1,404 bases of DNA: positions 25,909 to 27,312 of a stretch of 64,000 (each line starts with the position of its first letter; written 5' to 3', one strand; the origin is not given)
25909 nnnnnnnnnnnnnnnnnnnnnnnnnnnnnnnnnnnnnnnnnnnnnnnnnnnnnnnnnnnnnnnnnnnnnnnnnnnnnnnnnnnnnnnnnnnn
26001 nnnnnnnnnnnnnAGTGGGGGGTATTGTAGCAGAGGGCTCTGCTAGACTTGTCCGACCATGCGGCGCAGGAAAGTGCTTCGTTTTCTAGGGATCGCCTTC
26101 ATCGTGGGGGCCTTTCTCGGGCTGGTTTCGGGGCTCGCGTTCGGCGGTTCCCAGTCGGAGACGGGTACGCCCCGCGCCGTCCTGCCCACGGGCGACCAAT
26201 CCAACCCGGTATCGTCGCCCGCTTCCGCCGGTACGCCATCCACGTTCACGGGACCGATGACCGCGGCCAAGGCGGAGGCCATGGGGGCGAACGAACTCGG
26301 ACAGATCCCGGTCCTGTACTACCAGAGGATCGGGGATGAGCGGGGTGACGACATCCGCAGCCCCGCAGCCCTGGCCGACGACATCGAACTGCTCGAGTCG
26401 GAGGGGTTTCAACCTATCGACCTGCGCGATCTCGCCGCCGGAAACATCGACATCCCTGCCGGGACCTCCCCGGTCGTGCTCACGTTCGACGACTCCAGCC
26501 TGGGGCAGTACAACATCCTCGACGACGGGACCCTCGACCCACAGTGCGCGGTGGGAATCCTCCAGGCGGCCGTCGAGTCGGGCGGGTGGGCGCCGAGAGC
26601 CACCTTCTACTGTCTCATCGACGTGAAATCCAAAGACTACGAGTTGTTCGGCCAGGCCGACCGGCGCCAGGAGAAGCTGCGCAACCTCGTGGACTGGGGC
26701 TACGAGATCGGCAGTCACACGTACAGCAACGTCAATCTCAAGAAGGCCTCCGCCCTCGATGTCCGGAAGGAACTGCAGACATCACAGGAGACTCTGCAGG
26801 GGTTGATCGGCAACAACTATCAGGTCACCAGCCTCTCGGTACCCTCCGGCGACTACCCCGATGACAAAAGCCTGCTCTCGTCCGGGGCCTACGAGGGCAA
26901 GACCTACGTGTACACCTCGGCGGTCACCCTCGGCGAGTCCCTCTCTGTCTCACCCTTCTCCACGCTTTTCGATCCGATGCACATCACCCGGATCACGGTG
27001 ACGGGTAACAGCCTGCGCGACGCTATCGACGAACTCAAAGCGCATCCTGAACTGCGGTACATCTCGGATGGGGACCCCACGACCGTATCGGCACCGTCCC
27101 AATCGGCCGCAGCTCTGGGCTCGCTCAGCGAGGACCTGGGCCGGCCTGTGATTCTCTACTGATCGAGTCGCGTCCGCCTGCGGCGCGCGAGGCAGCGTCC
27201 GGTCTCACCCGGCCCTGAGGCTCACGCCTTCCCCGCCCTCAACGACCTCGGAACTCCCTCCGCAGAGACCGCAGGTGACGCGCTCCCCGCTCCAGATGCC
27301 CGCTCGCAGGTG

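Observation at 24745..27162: Divergent pair of extracytoplasmic GH-like TIM barrel and CE4 deacetylase: a split PgaB/PelA-type exopolysaccharide-processing module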

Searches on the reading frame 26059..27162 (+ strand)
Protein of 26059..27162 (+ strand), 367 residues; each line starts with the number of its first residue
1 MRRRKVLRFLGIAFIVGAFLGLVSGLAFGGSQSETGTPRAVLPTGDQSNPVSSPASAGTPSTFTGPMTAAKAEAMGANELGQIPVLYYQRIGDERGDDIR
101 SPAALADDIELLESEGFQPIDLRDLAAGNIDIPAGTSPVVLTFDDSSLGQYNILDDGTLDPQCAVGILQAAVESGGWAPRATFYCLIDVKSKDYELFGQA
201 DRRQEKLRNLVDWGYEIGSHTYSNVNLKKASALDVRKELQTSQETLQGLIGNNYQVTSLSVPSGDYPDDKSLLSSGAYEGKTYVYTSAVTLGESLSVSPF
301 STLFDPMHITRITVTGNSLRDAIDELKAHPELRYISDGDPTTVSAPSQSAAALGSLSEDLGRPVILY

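Call 3: search_protein_families(library=pfam, proteins=[window:26059-27162:+], max_evalue=0.1)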
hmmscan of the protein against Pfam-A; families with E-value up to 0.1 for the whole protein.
window:26059-27162:+ (367 aa): 1 family
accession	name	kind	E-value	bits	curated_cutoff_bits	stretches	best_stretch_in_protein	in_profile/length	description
PF01522.26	Polysacc_deac_1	-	2.4e-11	44.1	23.1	1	137-270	7-112/124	Polysaccharide deacetylase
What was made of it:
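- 26059..27162 (+): Gene for a 367-aa CE4 protein of the circularly permuted PgaB/IcaB/PplD/BA0330 (NodB2) type. It is predicted to be catalytically dead. Pfam PF01522 at E 2.4e-11 (call 3).
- On CE4 / NodB (Pfam Polysacc_deac_1): 44.1 bits against 23.1 (call 3).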

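Call 4: search_protein_families(library=ncbifam, proteins=[window:26059-27162:+], max_evalue=0.1)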
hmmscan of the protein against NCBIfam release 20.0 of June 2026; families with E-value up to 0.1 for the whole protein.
window:26059-27162:+ (367 aa): 8 families
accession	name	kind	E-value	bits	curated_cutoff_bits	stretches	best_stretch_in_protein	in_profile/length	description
TIGR02764.1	spore_ybaN_pdaB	equivalog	2.3e-08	34.1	237.4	1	200-268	44-110/191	polysaccharide deacetylase family sporulation protein PdaB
NF045821.1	PgAcgDacpgdA1_Bac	equivalog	0.00036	19.5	400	1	189-254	115-180/282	peptidoglycan-N-acetylglucosamine deacetylase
NF050820.1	PolSacchBiosHfsH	equivalog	0.00045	20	400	1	180-268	61-145/249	oligosaccharide deacetylase HfsH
TIGR03006.1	pepcterm_polyde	equivalog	0.001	18.2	276.2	1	199-262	58-124/272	XrtA system polysaccharide deacetylase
TIGR02873.1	spore_ylxY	hypoth_equivalog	0.0014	17.9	391.5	1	199-269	121-190/268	probable sporulation protein, polysaccharide deacetylase family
TIGR04243.1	nodulat_NodB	equivalog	0.017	14.6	240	1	203-269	43-108/197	chitooligosaccharide deacetylase NodB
TIGR03938.2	deacetyl_PgaB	equivalog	0.032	12.5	321.9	1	102-152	28-79/621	poly-beta-1,6-N-acetyl-D-glucosamine N-deacetylase PgaB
TIGR02884.1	spore_pdaA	equivalog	0.073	12.8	298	0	205-269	80-143/224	delta-lactam-biosynthetic de-N-acetylase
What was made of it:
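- On PgaB (NCBIfam TIGR03938, poly-beta-1,6-GlcNAc N-deacetylase): 12.5 bits against a cut-off of 321.9 (call 4).
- Closest known: PgaB / BpsB. Different: The NCBIfam PgaB model scores far below its cut-off (call 4).
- The NCBIfam PgaB model scores 12.5 bits against a cut-off of 321.9 (call 4).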

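Call 6: search_solved_structures(query=window:26059-27162:+, max_evalue=1, show_alignments=4)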
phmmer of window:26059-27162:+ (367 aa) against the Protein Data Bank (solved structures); distinct sequences matched with E-value up to 1: 14.
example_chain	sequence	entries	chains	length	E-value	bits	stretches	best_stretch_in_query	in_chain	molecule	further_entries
7y51_A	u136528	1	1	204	0.00062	22.4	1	187-249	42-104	Predicted xylanase/chitin deacetylase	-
6hpa_A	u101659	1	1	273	0.0011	21.7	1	207-273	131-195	Putative polysaccharide deacetylase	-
7bkf_A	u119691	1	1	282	0.0011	21.6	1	207-273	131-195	Putative polysaccharide deacetylase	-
7fbw_A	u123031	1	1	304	0.0013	21.3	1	187-249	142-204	Predicted xylanase/chitin deacetylase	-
6hm9_A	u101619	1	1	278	0.0021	20.7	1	207-273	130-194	Putative polysaccharide deacetylase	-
5lfz_A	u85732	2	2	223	0.0025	20.4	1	203-256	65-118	ArCE4A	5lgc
5o6y_A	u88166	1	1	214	0.022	17.3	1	194-251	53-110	Peptidoglycan N-acetylglucosamine deacetylase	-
5o6y_B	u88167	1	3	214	0.038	16.5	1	194-251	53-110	Peptidoglycan N-acetylglucosamine deacetylase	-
4l1g_A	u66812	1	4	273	0.059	15.9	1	194-251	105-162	Peptidoglycan N-acetylglucosamine deacetylase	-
7bly_A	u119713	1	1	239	0.064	15.8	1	196-252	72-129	Aspergillus niger contig An12c0130, genomic contig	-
4m1b_A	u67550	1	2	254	0.23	14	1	188-281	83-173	Polysaccharide deacetylase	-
6h8n_A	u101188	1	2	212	0.3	13.6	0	201-269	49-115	Peptidoglycan-N-acetylmuramic acid deacetylase PdaC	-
6h8l_A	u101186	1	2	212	0.37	13.3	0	203-269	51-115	Peptidoglycan-N-acetylmuramic acid deacetylase PdaC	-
2y8u_A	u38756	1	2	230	0.92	12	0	201-248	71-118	CHITIN DEACETYLASE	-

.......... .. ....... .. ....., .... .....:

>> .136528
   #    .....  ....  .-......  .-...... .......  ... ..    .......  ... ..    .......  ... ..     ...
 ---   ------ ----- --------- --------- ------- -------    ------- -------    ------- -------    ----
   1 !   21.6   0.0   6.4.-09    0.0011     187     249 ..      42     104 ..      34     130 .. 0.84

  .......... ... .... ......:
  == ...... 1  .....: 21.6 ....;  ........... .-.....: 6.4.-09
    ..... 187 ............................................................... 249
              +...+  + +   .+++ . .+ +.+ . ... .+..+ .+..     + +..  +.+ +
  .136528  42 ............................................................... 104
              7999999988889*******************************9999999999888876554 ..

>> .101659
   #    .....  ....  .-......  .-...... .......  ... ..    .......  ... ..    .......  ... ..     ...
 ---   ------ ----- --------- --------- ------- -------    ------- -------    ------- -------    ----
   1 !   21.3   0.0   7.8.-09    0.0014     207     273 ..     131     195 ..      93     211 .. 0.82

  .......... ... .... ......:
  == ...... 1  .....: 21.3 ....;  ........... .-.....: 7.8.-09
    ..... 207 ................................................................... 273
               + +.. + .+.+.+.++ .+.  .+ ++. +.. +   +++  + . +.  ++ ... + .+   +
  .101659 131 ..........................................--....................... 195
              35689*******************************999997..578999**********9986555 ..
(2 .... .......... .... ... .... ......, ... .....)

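Call 20: find_homologous_proteins(query=window:26059-27162:+, max_evalue=0.001)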
Query window:26059-27162:+ (367 aa): 1224 proteins with E <= 0.001 among 8000 candidates; the best 120 are listed.
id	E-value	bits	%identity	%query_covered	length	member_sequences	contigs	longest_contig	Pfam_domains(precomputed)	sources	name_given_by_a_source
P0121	2.1e-238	808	100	100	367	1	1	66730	PF01522.27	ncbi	-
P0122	3.5e-173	594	74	100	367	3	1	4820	PF01522.27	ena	-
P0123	3.3e-172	591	75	100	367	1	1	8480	PF01522.27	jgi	jgi:peptidoglycan/xylan/chitin deacetylase (PgdA/CDA1 family)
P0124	7.3e-171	586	75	100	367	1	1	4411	PF01522.27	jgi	jgi:hypothetical protein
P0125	1.9e-170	585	73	100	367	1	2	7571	PF01522.27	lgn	-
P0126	2.2e-170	585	72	100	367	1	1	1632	PF01522.27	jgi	jgi:peptidoglycan/xylan/chitin deacetylase (PgdA/CDA1 family)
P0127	1.7e-169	582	74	100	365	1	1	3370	PF01522.27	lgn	-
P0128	2.6e-169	581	73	100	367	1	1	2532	PF01522.27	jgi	jgi:peptidoglycan/xylan/chitin deacetylase (PgdA/CDA1 family)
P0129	6.6e-166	570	73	100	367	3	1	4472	PF01522.27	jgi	jgi:hypothetical protein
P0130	1.6e-165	569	71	100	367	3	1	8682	PF01522.27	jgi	jgi:peptidoglycan/xylan/chitin deacetylase (PgdA/CDA1 family)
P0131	3.6e-165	568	71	100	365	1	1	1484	PF01522.27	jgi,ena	-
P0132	3.7e-165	568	72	100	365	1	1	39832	PF01522.27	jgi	jgi:peptidoglycan/xylan/chitin deacetylase (PgdA/CDA1 family)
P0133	5.6e-165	567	71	100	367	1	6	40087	PF01522.27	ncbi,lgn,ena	-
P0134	2.5e-164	565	72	100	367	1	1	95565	PF01522.27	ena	-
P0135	2.6e-164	565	71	100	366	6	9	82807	PF01522.27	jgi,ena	jgi:peptidoglycan/xylan/chitin deacetylase (PgdA/CDA1 family)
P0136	3.6e-164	564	70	100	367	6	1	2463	PF01522.27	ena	-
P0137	5.3e-164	564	70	100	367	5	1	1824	PF01522.27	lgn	-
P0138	8.4e-164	563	71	100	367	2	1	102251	PF01522.27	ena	-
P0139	1.9e-163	562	71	99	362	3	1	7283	PF01522.27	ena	-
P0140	2.4e-163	562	69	100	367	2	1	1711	PF01522.27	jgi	jgi:peptidoglycan/xylan/chitin deacetylase (PgdA/CDA1 family)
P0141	4.2e-163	561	70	100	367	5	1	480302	PF01522.27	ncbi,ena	-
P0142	9.3e-163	560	71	100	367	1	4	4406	PF01522.27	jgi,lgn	-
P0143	9.0e-161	553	71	98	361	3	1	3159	PF01522.27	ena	-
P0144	3.1e-160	551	69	100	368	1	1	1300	PF01522.27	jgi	jgi:hypothetical protein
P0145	5.5e-160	551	71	100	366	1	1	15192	PF01522.27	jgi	jgi:peptidoglycan/xylan/chitin deacetylase (PgdA/CDA1 family)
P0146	1.8e-159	549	69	100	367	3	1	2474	PF01522.27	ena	-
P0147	4.9e-158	544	71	98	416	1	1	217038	PF01522.27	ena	-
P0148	2.6e-157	542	69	100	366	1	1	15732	PF01522.27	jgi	jgi:peptidoglycan/xylan/chitin deacetylase (PgdA/CDA1 family)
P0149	1.3e-156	539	71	96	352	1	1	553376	PF01522.27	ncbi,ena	-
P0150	6.7e-156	537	68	100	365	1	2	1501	PF01522.27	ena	-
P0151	3.1e-155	535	69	96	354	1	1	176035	PF01522.27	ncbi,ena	-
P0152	2.9e-153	528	66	100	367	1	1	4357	PF01522.27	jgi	jgi:hypothetical protein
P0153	8.1e-152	524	66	100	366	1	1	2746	PF01522.27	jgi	jgi:Polysaccharide deacetylase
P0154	2.0e-149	516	67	100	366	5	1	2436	PF01522.27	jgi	jgi:peptidoglycan/xylan/chitin deacetylase (PgdA/CDA1 family)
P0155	8.3e-149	514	67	100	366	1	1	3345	PF01522.27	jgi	jgi:hypothetical protein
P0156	5.6e-145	501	66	100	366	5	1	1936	PF01522.27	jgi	-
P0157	7.9e-139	481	62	100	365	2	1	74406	PF01522.27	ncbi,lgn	-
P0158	2.3e-138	479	71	85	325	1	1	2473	PF01522.27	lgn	-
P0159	8.5e-135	468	72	82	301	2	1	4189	PF01522.27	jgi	jgi:hypothetical protein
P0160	1.1e-133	464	74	80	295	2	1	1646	PF01522.27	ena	-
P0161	1.6e-133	463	72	82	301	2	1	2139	PF01522.27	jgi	jgi:peptidoglycan/xylan/chitin deacetylase (PgdA/CDA1 family)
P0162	2.0e-133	463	60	100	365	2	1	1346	PF01522.27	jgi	jgi:peptidoglycan/xylan/chitin deacetylase (PgdA/CDA1 family)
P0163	2.7e-133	463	59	100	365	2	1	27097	PF01522.27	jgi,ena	-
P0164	3.3e-133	462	60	100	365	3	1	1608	PF01522.27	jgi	-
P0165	5.1e-133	462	61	100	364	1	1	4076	PF01522.27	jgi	jgi:peptidoglycan/xylan/chitin deacetylase (PgdA/CDA1 family)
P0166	1.8e-132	460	59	100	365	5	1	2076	PF01522.27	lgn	-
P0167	6.4e-132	458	58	100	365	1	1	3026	PF01522.27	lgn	-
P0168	1.9e-131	457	58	100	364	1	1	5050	PF01522.27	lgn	-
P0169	4.0e-131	456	60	100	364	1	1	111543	PF01522.27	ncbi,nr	ncbi:MAG: hypothetical protein A2133_11985 [Actinobacteria bacterium RBG_16_64_13]|nr:MAG: hypotheti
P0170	7.0e-131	455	59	100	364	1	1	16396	PF01522.27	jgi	jgi:peptidoglycan/xylan/chitin deacetylase (PgdA/CDA1 family)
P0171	1.3e-130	454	58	100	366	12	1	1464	PF01522.27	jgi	jgi:peptidoglycan/xylan/chitin deacetylase (PgdA/CDA1 family)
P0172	3.7e-130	452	58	100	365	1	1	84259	PF01522.27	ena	-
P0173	4.5e-130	452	58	100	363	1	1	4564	PF01522.27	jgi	jgi:peptidoglycan/xylan/chitin deacetylase (PgdA/CDA1 family)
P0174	5.9e-130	452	57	100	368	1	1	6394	PF01522.27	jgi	jgi:peptidoglycan/xylan/chitin deacetylase (PgdA/CDA1 family)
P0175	6.3e-130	452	58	100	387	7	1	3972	PF01522.27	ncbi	ncbi:MAG TPA: polysaccharide deacetylase family protein [Thermoleophilia bacterium]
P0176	7.6e-130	451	58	100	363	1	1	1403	PF01522.27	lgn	-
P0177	9.4e-130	451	58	100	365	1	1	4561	PF01522.27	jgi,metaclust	metaclust:\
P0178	3.3e-129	449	63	94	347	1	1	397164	PF01522.27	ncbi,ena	-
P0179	7.4e-129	448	58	100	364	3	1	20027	PF01522.27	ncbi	-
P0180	7.9e-129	448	59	100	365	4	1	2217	PF01522.27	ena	-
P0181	1.7e-128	447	57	100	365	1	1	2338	PF01522.27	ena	-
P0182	2.8e-128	446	57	100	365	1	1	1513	PF01522.27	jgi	jgi:peptidoglycan/xylan/chitin deacetylase (PgdA/CDA1 family)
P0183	3.3e-128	446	59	100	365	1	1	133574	PF01522.27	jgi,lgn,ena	-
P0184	4.5e-128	446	59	100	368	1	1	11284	PF01522.27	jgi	jgi:peptidoglycan/xylan/chitin deacetylase (PgdA/CDA1 family)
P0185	5.1e-128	445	58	100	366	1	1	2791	PF01522.27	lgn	-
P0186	6.7e-128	445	57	100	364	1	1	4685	PF01522.27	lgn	-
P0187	8.9e-128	445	57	100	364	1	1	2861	PF01522.27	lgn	-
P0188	2.8e-127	443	57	100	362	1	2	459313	PF01522.27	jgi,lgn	-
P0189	2.9e-127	443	57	100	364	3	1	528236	PF01522.27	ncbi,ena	-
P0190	4.9e-127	442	56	100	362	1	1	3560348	PF01522.27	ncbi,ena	-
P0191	7.9e-127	441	57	100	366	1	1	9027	PF01522.27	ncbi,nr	ncbi:MAG: polysaccharide deacetylase family protein [Actinobacteria bacterium]|nr:polysaccharide dea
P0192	8.0e-127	441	58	100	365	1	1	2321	PF01522.27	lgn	-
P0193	1.5e-126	441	56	100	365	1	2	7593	PF01522.27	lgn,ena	-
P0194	1.6e-126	440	58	100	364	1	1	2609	PF01522.27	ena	-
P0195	1.8e-126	440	59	100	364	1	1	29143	PF01522.27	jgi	jgi:peptidoglycan/xylan/chitin deacetylase (PgdA/CDA1 family)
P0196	1.9e-126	440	57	100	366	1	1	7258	PF01522.27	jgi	-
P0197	5.3e-126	439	57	100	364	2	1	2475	PF01522.27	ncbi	-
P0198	8.4e-126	438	57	100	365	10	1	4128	PF01522.27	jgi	jgi:peptidoglycan/xylan/chitin deacetylase (PgdA/CDA1 family)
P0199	1.1e-125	438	57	100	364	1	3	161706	PF01522.27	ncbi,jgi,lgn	ncbi:MAG: polysaccharide deacetylase family protein [Thermoleophilia bacterium]|jgi:peptidoglycan/xy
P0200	1.4e-125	437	57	100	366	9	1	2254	PF01522.27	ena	-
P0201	3.3e-125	436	57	100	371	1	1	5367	PF01522.27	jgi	jgi:peptidoglycan/xylan/chitin deacetylase (PgdA/CDA1 family)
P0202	5.7e-125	435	55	100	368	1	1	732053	PF01522.27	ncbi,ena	-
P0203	9.5e-125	435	57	100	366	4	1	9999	PF01522.27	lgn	-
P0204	1.0e-124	435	56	100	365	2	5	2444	PF01522.27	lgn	-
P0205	1.0e-124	435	57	100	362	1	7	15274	PF01522.27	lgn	-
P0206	2.0e-124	434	55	100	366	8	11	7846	PF01522.27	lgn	-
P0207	2.5e-124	433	57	100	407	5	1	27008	PF01522.27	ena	-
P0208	3.3e-124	433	57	100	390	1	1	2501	PF01522.27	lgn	-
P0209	3.8e-124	433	54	100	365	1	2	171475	PF01522.27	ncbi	-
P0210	6.9e-124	432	67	82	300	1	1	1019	PF01522.27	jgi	jgi:peptidoglycan/xylan/chitin deacetylase (PgdA/CDA1 family)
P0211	6.9e-124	432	56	100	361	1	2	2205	PF01522.27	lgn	-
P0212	7.2e-124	432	56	100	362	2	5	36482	PF01522.27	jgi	jgi:peptidoglycan/xylan/chitin deacetylase (PgdA/CDA1 family)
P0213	1.1e-123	431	55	100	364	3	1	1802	PF01522.27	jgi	-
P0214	1.8e-123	430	56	100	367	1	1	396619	PF01522.27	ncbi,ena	-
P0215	2.9e-123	430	56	100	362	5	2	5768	PF01522.27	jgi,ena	-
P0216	2.9e-123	430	55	100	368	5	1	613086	PF01522.27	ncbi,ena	-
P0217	3.3e-123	430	57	100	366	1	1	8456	PF01522.27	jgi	jgi:peptidoglycan/xylan/chitin deacetylase (PgdA/CDA1 family)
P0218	1.1e-122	428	58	100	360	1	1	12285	PF01522.27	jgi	jgi:peptidoglycan/xylan/chitin deacetylase (PgdA/CDA1 family)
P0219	1.2e-122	428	56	100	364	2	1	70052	PF01522.27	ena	-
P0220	1.2e-122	428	54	100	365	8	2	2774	PF01522.27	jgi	-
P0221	1.6e-122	427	57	100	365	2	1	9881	PF01522.27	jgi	jgi:Polysaccharide deacetylase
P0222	1.6e-122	427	55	100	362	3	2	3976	PF01522.27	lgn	-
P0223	5.6e-122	426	57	100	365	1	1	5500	PF01522.27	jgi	jgi:peptidoglycan/xylan/chitin deacetylase (PgdA/CDA1 family)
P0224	5.7e-122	426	56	100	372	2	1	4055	PF01522.27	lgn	-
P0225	7.3e-122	425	56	100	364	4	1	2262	PF01522.27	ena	-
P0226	1.2e-121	425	55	100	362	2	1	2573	PF01522.27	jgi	jgi:peptidoglycan/xylan/chitin deacetylase (PgdA/CDA1 family)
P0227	1.2e-121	424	54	100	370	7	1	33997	PF01522.27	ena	-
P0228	1.2e-121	424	56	99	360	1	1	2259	PF01522.27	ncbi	ncbi:MAG: polysaccharide deacetylase family protein, partial [bacterium]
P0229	1.4e-121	424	55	100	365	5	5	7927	PF01522.27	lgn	-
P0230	2.8e-121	423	54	100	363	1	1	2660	PF01522.27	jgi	-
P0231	3.5e-121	423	55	100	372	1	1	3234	PF01522.27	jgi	jgi:peptidoglycan/xylan/chitin deacetylase (PgdA/CDA1 family)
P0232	5.0e-121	422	56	100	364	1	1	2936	PF01522.27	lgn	-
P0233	6.5e-121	422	54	97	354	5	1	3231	PF01522.27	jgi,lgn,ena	-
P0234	1.3e-120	421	56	100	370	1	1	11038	PF01522.27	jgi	jgi:hypothetical protein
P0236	2.0e-120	420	54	100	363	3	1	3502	PF01522.27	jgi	jgi:peptidoglycan/xylan/chitin deacetylase (PgdA/CDA1 family)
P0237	2.0e-120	420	55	100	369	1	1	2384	PF01522.27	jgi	jgi:hypothetical protein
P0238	2.6e-120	420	55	100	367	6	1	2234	PF01522.27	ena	-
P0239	3.6e-120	420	55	100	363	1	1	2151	PF01522.27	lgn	-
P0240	4.0e-120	419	54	100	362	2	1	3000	PF01522.27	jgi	jgi:peptidoglycan/xylan/chitin deacetylase (PgdA/CDA1 family)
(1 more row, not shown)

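Call 30: predict_structure(alignment_id=A2)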
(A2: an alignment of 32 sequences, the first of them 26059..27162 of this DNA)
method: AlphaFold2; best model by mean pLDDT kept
length: 367 residues; sequences in the alignment: 32
mean_pLDDT: 78.9   pTM: 0.77
mean pLDDT of the five models: 78.9, 76.8, 76.4, 57.8, 56.1
residues with pLDDT >= 90: 162; 70-90: 115; 50-70: 44; < 50: 46
segments of 3 or more residues with pLDDT < 50: 24-62, 189-194
pLDDT, mean of each block of 10 residues (from residue 1): 58 58 42 29 26 28 75 94 92 69 93 96 93 94 81 84 92 91 73 55 84 89 76 90 88 86 77 90 91 91 93 89 94 93 91 88 92
secondary structure, 60 per line:
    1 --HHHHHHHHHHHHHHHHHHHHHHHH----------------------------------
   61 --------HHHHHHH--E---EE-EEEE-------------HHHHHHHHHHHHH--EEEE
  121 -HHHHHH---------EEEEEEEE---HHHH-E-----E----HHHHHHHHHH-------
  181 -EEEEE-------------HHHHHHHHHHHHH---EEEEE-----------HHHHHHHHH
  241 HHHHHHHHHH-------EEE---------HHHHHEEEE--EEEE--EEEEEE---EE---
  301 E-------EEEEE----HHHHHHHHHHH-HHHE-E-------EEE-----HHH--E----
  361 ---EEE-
elements in order: H3-26 H69-75 E85-88 H102-114 E117-120 H122-127 E137-144 H148-151 H164-173 E182-186 H200-212 E216-220 H232-250 E258-260 H270-274 E275-278 E281-284 E287-292 E309-313 H318-328 E343-345 E364-366
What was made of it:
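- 26059..27162 (+): AF2 model with pLDDT 79 (call 30).
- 26989..26991 (+): Codon for R311, invariant. It is the probable equivalent of PplD R302 and BA0330 R343, which hold the catalytic Asp. It lies in the late modelled strand 309-313 (call 30).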
